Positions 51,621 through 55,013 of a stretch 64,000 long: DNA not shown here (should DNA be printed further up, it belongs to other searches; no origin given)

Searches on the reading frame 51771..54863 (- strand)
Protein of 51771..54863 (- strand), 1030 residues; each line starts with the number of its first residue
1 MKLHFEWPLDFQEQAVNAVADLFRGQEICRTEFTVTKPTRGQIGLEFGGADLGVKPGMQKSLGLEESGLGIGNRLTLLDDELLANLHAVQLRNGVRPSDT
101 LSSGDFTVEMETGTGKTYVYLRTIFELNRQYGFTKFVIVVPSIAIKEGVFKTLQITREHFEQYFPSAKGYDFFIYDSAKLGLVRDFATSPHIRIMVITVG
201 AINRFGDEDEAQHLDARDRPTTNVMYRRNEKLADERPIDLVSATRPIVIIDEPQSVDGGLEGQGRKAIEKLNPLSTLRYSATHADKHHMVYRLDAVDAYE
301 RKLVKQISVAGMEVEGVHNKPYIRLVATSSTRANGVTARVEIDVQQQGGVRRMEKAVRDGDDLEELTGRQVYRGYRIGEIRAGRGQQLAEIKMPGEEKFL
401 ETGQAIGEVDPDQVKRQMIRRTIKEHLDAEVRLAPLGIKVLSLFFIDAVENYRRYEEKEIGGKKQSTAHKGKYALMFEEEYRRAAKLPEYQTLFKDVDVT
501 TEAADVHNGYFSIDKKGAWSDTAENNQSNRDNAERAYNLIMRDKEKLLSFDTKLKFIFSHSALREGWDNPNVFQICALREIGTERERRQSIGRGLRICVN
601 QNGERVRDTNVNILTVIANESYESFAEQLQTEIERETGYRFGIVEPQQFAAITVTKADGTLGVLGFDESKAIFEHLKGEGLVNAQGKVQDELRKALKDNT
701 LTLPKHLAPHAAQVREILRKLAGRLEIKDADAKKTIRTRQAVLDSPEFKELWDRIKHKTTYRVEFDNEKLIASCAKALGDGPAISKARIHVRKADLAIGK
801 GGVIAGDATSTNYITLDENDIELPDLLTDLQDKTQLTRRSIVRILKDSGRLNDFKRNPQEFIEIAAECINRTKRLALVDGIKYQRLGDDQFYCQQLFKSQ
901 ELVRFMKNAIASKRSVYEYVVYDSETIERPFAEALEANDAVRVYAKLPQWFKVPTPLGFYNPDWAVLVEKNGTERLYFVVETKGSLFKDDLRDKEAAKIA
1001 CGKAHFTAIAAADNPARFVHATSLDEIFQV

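Call 3: search_protein_families(library=pfam, proteins=[window:51771-54863:-], max_evalue=0.01)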
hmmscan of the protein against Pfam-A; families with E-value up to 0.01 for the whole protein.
window:51771-54863:- (1030 aa): 3 families
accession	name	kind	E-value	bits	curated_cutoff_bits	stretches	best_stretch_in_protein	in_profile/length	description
PF19778.5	RE_endonuc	-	3.5e-36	123.7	23.4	1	914-1010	2-98/108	Endonuclease domain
PF04851.21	ResIII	-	7.4e-10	39.4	22.5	1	106-282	26-161/164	Type III restriction enzyme, res subunit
PF00270.35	DEAD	-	2.1e-06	28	26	1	101-206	12-109/167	DEAD/DEAH box helicase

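Call 4: search_protein_families(library=padloc, proteins=[window:51771-54863:-], max_evalue=0.01)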
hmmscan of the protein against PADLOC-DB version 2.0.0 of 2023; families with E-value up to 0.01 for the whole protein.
window:51771-54863:- (1030 aa): 7 families
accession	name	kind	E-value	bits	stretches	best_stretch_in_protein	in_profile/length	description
PDLC03647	REase_III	-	0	1221.1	1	1-1029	1-984/989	Type III restriction enzyme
PDLC03649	REase_III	-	5.1e-99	330.5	2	77-797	45-720/973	Type III restriction enzyme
PDLC03648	REase_III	-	1e-06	25.2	1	551-625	308-379/871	Type III restriction enzyme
PDLC03650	REase_III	-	5.9e-05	19.6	1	554-638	378-460/898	Type III restriction enzyme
PDLC03653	REase_III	-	0.00018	17.8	1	545-597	417-469/883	Type III restriction enzyme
PDLC01763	Cas3b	-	0.0027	14.5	1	106-147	266-307/762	-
PDLC02706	PbeA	-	0.0035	14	1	109-145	291-327/722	PbeA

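Call 34: search_protein_families(library=ncbifam, proteins=[window:51771-54863:-], max_evalue=0.01)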
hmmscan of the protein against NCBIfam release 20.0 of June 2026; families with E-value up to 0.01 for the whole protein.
window:51771-54863:- (1030 aa): 2 families
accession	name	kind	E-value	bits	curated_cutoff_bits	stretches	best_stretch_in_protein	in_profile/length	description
NF012027.0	PRK15483.1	equivalog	6.6e-107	358.6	564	2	235-1029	192-977/986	type III restriction-modification system endonuclease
NF046055.1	restr_BPTD_3080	equivalog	1.1e-09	36.9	800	2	529-596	553-616/970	BPTD_3080 family restriction endonuclease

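Call 82: search_dna_similar(query=window:51774-54863:-, collection=plasmids, mode=protein, rows=spread, max_rows=45, max_evalue=1e-20)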
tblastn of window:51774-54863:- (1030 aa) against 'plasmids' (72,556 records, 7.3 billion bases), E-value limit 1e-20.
Records with a match: 283; places in all: 285; records where one place covers at least 80% of the query: 142.
Best place of each record, by identity: 60-80% 3; <60% 280.
By first word of the organism name: Escherichia 67; Enterococcus 31; Klebsiella 22; Salmonella 21; Bacillus 18; Listeria 16; Acinetobacter 11; Lactococcus 11; Vibrio 8; Citrobacter 7; and 45 more.
By predicted mobility (MOB-suite, as given by PLSDB): non-mobilizable 175; mobilizable 68; conjugative 40.
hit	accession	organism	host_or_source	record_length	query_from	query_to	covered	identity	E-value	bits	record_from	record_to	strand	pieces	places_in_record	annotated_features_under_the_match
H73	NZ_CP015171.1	Acetobacter ascendens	single cell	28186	1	1028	100%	61.8%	0e+0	1234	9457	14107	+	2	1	IS1380-like element IS1380A family transposase | site-specific DNA-methyltransferase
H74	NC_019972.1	Methanomethylovorans hollandica DSM 15978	-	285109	1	1011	98%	51.4%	0e+0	955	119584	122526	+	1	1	DEAD/DEAH box helicase family protein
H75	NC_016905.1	Shewanella baltica OS678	-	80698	1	1021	99%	44.1%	0e+0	793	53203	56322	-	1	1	DEAD/DEAH box helicase family protein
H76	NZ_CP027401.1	Enterococcus faecium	Homo sapiens,blood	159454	1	1009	98%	40.1%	0e+0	667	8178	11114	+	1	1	DEAD/DEAH box helicase family protein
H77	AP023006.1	Bacillus cereus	-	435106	1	1009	98%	40.0%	0e+0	627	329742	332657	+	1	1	type III restriction endonuclease subunit R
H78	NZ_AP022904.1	Bacillus cereus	-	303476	1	1009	98%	40.0%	0e+0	627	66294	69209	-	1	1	DEAD/DEAH box helicase family protein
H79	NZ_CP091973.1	Bacillus cereus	mixed culture,deep-sea water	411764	1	1009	98%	40.0%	0e+0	627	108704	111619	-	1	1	DEAD/DEAH box helicase family protein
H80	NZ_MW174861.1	Latilactobacillus sakei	-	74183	1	1009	98%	39.9%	0e+0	661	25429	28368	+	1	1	DEAD/DEAH box helicase family protein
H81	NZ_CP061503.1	Weissella cibaria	whole organism,traditional Thai ...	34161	1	1009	98%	38.7%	7e-176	577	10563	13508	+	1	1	DEAD/DEAH box helicase family protein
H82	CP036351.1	Planctomycetes bacterium K2D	-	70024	1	1027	90%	40.5%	5e-132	621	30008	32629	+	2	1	Type III restriction enzyme, res subunit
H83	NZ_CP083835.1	Enterobacter asburiae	Homo sapiens,sputum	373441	1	1015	99%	35.8%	3e-159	529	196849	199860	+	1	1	DEAD/DEAH box helicase family protein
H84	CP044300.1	Escherichia coli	Pork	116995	1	1011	98%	35.1%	5e-166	549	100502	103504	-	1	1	DEAD/DEAH box helicase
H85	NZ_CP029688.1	Escherichia coli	single strain,air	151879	1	1011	98%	34.9%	5e-165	546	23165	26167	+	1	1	DEAD/DEAH box helicase family protein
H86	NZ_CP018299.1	Photobacterium damselae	Turbot,Dieseased fish,heart blood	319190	102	1027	90%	36.5%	2e-161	535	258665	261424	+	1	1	DEAD/DEAH box helicase family protein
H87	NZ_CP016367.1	Phaeobacter porticola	cell culture,barnacle at wood pile-on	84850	105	1030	90%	36.2%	6e-154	513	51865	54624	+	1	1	DEAD/DEAH box helicase family protein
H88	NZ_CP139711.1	Sulfitobacter sp. OXR-159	Bacterial Culture,hydrothermal vent ...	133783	105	1030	90%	35.9%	8e-150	501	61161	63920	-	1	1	DEAD/DEAH box helicase family protein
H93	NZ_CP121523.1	Staphylococcus epidermidis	Homo sapiens,Driveline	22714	106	1010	88%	35.6%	1e-150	503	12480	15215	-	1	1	DEAD/DEAH box helicase family protein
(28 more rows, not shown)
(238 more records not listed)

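Call 83: get_annotated_region(hit=H75, flank=8000)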
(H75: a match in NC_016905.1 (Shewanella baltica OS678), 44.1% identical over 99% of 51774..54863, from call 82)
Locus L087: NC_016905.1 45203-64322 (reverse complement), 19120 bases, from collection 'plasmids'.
description: Shewanella baltica OS678 plasmid pSBAL67801, complete sequence
organism: Shewanella baltica OS678 (NCBI taxid 693973)
taxonomy: Bacteria; Pseudomonadota; Gammaproteobacteria; Alteromonadales; Shewanellaceae; Shewanella; Shewanella baltica; Shewanella baltica OS678
host: -; source: -; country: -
typing (MOB-suite, as given by PLSDB): conjugative; replicon rep_cluster_559; relaxase MOBF; mating-pair formation MPF_F
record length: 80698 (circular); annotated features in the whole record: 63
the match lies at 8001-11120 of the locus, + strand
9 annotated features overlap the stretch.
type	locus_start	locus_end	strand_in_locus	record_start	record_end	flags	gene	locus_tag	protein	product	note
CDS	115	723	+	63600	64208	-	-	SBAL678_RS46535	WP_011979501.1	recombinase family protein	-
CDS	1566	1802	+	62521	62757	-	-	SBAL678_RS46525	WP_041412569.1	hypothetical protein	-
CDS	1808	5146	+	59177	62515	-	-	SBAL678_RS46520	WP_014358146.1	helicase-related protein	-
CDS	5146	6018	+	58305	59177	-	-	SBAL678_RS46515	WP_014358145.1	DUF4391 domain-containing protein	-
CDS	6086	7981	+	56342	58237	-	-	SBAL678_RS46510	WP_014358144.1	site-specific DNA-methyltransferase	GO:0006306 - DNA methylation [Evidence IEA]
CDS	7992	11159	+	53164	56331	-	-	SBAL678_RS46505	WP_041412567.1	DEAD/DEAH box helicase family protein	-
CDS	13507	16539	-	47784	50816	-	-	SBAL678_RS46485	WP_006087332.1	Tn3 family transposase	-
CDS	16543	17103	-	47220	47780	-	-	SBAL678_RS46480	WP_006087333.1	recombinase family protein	GO:0006310 - DNA recombination [Evidence IEA]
CDS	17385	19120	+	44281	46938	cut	-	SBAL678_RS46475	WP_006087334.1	M66 family metalloprotease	-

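Call 84: get_annotated_region(hit=H87, flank=8000)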
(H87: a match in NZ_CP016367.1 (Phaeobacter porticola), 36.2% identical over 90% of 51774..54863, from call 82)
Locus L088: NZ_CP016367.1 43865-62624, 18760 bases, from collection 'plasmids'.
description: Phaeobacter porticola strain P97 plasmid pP97_c, complete sequence
organism: Phaeobacter porticola (NCBI taxid 1844006)
taxonomy: Bacteria; Pseudomonadota; Alphaproteobacteria; Rhodobacterales; Roseobacteraceae; Phaeobacter; Phaeobacter porticola
host: -; source: cell culture,barnacle at wood pile-on; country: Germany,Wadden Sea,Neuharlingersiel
typing (MOB-suite, as given by PLSDB): mobilizable; replicon rep_cluster_613; relaxase MOBP
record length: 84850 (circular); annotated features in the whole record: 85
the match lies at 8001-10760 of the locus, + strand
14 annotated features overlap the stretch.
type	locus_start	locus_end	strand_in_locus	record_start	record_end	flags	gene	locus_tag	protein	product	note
CDS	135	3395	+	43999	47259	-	-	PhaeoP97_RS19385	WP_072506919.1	helicase-related protein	-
CDS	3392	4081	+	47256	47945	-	-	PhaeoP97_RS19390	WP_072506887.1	DUF4391 domain-containing protein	-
CDS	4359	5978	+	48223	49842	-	-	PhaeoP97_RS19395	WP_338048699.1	site-specific DNA-methyltransferase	GO:0006306 - DNA methylation [Evidence IEA]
CDS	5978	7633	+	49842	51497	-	-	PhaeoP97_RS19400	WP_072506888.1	RNA-binding domain-containing protein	-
CDS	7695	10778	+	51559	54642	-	-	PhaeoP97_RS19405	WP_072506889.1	DEAD/DEAH box helicase family protein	-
CDS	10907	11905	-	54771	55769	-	virB11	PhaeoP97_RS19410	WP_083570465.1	P-type DNA transfer ATPase VirB11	GO:0044097 - secretion by the type IV secretion system [Evidence IEA]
CDS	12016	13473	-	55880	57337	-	-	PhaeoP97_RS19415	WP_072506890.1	TrbI/VirB10 family protein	-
CDS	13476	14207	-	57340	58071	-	-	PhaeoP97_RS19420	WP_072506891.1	TrbG/VirB9 family P-type conjugative transfer protein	-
CDS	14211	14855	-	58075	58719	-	-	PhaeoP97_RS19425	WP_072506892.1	type IV secretion system protein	-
CDS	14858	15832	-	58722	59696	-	-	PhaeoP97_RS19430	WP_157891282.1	type IV secretion system protein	-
CDS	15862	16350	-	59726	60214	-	-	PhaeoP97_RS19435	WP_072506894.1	hypothetical protein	-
CDS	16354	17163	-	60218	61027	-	-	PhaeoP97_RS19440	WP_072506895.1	type IV secretion system protein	-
CDS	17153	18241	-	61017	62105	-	-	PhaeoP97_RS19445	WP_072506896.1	lytic transglycosylase domain-containing protein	-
CDS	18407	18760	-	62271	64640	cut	-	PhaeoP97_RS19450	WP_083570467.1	type IV secretion system DNA-binding domain-containing protein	-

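Call 85: get_annotated_region(hit=H93, flank=8000)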
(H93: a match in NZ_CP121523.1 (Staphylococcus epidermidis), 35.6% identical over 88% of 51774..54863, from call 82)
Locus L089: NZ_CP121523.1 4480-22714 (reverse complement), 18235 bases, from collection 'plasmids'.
description: Staphylococcus epidermidis strain 1DSE05 plasmid unnamed2, complete sequence
organism: Staphylococcus epidermidis (NCBI taxid 1282)
taxonomy: Bacteria; Bacillota; Bacilli; Bacillales; Staphylococcaceae; Staphylococcus; Staphylococcus epidermidis
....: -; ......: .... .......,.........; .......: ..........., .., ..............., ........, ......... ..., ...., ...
typing (MOB-suite, as given by PLSDB): non-mobilizable; replicon rep_cluster_1215
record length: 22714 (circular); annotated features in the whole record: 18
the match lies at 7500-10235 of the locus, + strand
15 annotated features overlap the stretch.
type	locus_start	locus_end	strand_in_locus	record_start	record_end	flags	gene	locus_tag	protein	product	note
CDS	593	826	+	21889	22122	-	-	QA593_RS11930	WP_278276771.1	MarR family transcriptional regulator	GO:0006355 - regulation of DNA-templated transcription [Evidence IEA]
CDS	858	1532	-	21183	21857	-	-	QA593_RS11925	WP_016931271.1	IS6 family transposase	-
CDS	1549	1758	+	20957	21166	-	-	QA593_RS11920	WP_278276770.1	hypothetical protein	-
CDS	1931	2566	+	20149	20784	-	-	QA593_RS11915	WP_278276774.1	IS6 family transposase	-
CDS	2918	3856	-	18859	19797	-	-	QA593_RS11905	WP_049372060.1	replication initiator protein A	-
CDS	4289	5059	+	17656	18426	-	-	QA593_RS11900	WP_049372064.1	DUF536 domain-containing protein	-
CDS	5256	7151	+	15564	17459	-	-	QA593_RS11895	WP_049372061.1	site-specific DNA-methyltransferase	GO:0006306 - DNA methylation [Evidence IEA]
CDS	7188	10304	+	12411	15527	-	-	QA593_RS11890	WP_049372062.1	DEAD/DEAH box helicase family protein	-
CDS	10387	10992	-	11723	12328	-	-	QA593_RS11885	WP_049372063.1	recombinase family protein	GO:0006310 - DNA recombination [Evidence IEA]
CDS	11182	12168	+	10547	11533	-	-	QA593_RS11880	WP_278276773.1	hypothetical protein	-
CDS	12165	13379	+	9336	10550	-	-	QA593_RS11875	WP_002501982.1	hypothetical protein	-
CDS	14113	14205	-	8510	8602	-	-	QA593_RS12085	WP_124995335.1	type I toxin-antitoxin system Fst family toxin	-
CDS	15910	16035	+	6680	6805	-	-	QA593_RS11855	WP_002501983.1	hypothetical protein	-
CDS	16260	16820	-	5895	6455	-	-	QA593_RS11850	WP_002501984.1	TIGR00730 family Rossman fold protein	-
CDS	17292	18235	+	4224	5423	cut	-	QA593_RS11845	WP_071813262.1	IS110-like element ISSep2 family transposase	GO:0006313 - DNA transposition [Evidence IEA]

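Call 98: find_related_loci(query=A5, collection=metagenome_contigs, flank=10000)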
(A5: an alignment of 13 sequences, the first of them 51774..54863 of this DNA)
Query A5 (1030 aa) in metagenome_contigs; peptide patterns used: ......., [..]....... (x = any residue, [..] = any of these).
600 stretches matched a pattern (row limit reached: there are more); 594 encode a relative of the query (tblastn E <= 1e-3); the best 80 are kept; 80 distinct loci.
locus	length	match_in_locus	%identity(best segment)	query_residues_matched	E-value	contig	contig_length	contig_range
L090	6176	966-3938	65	1-1029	0e+0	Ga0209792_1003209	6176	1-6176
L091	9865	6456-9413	64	1-1028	0e+0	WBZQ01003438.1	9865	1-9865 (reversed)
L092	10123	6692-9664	65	1-1028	0e+0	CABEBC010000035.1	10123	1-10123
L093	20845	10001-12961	64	1-1028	0e+0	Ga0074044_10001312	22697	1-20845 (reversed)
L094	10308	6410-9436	64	1-1028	0e+0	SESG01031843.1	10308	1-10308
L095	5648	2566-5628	63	1-1027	0e+0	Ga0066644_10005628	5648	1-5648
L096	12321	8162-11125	63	1-1028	0e+0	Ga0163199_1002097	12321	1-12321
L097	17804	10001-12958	62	1-1028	0e+0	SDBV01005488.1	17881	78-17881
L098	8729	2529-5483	63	1-1027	0e+0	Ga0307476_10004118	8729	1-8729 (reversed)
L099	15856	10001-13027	62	1-1028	0e+0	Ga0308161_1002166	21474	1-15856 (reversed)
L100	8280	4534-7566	63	1-1028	0e+0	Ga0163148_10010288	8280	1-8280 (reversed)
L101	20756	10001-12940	63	1-1028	0e+0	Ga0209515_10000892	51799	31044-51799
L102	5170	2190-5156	62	1-1028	0e+0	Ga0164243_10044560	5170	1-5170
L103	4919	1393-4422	60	1-1019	0e+0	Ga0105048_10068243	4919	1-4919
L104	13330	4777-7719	60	12-1028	0e+0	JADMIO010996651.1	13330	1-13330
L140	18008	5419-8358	41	1-1027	0e+0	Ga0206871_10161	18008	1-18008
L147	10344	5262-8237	42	1-1027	0e+0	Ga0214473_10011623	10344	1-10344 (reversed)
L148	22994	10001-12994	39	1-1011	0e+0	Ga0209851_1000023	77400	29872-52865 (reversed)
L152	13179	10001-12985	40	1-1030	0e+0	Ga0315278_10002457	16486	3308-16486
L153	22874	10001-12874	42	1-1009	0e+0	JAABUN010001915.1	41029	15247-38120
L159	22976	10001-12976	40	1-1027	0e+0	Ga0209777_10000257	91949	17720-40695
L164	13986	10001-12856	39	69-1030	0e+0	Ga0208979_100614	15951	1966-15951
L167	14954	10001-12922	39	3-1010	0e+0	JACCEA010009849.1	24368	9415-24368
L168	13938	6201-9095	38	1-1011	0e+0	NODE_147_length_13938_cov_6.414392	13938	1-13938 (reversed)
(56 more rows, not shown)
